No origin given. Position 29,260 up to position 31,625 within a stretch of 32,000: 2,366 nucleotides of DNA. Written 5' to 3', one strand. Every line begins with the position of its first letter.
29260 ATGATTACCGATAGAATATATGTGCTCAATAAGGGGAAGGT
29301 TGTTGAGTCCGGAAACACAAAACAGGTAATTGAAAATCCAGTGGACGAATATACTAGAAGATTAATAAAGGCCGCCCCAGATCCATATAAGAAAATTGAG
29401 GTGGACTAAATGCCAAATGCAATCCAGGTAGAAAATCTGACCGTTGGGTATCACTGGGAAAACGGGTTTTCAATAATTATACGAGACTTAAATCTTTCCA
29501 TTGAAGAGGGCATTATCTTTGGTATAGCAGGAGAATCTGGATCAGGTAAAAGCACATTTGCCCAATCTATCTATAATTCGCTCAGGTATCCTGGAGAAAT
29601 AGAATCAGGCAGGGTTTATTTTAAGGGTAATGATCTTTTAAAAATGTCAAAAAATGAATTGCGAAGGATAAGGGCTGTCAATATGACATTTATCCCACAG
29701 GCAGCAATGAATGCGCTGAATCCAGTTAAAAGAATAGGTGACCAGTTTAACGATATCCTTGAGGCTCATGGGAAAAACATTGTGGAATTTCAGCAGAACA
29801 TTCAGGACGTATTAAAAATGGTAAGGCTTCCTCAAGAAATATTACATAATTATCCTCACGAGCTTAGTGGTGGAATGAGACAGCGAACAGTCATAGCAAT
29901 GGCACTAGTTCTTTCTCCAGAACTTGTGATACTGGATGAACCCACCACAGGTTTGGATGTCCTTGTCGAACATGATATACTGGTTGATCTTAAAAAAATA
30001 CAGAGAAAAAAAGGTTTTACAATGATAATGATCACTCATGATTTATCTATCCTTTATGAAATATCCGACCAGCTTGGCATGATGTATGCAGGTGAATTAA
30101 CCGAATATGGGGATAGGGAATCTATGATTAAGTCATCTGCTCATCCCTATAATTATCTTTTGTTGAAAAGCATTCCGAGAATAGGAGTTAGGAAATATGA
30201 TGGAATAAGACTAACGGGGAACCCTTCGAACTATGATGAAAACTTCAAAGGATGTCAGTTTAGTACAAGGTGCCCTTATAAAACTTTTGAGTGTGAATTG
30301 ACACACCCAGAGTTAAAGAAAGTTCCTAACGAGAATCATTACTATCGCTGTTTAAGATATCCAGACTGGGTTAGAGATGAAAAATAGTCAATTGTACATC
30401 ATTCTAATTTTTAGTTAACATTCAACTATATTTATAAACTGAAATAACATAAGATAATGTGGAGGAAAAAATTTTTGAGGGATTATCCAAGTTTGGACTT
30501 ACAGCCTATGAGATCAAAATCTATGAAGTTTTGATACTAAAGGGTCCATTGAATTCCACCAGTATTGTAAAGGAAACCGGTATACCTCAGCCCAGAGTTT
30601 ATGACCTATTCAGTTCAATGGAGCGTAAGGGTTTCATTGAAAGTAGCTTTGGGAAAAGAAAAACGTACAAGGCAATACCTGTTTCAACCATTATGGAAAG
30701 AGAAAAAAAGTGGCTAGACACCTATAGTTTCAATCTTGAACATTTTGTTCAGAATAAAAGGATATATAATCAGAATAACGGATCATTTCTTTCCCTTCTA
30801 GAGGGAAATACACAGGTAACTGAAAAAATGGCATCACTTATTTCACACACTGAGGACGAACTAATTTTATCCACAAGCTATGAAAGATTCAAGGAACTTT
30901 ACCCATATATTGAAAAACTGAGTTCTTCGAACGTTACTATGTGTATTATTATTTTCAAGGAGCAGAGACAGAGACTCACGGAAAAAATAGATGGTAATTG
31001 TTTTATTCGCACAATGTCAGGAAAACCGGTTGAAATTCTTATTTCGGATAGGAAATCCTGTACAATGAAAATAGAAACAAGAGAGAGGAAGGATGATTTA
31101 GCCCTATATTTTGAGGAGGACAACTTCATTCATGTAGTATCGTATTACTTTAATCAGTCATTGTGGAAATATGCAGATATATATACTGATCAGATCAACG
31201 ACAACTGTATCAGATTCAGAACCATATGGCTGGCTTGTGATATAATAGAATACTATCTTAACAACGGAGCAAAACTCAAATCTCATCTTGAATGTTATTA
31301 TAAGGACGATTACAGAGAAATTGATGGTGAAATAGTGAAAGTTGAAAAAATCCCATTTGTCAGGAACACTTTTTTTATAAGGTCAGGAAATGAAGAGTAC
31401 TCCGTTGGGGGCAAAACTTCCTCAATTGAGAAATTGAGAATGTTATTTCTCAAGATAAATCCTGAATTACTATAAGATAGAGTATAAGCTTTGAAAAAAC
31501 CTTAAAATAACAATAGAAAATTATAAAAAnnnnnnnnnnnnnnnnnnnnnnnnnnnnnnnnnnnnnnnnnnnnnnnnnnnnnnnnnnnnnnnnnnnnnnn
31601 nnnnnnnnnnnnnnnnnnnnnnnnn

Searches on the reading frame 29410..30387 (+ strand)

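Call 118: search_protein_families(library=pfam, proteins=[window:29410-30387:+], max_evalue=0.0001)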
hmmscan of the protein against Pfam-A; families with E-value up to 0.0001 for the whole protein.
window:29410-30387:+ (325 aa): 3 families
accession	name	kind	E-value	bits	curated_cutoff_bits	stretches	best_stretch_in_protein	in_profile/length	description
PF00005.33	ABC_tran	-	6e-26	92.1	25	1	25-180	2-137/137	ABC transporter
PF08352.17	oligo_HPY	-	9e-17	61.7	27.1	1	232-295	2-65/65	Oligopeptide/dipeptide transporter, C-terminal region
PF13304.12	AAA_21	-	3.5e-05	24.5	27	0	149-215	235-303/304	AAA domain, putative AbiEii toxin, Type IV TA system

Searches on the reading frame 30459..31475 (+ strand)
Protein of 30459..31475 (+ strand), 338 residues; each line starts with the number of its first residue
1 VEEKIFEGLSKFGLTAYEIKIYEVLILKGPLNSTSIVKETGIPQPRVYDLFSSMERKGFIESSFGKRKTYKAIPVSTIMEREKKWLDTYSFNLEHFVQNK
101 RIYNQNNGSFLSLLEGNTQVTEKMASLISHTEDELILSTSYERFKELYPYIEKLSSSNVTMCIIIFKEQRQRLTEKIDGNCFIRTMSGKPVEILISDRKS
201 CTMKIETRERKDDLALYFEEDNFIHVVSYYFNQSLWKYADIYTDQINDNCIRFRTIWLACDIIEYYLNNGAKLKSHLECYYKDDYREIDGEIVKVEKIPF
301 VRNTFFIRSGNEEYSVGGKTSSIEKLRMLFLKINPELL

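Call 118: search_protein_families(library=pfam, proteins=[window:30459-31475:+], max_evalue=0.0001)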
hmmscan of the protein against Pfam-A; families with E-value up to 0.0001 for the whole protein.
window:30459-31475:+ (338 aa): 2 families
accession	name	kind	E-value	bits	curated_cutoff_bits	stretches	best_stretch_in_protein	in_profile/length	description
PF11495.14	Regulator_TrmB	-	1.3e-40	139.6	22.2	1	111-332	2-229/233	Archaeal transcriptional regulator TrmB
PF01978.25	TrmB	-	9.1e-19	67.5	25.6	1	9-75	1-67/68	Sugar-specific transcriptional regulator TrmB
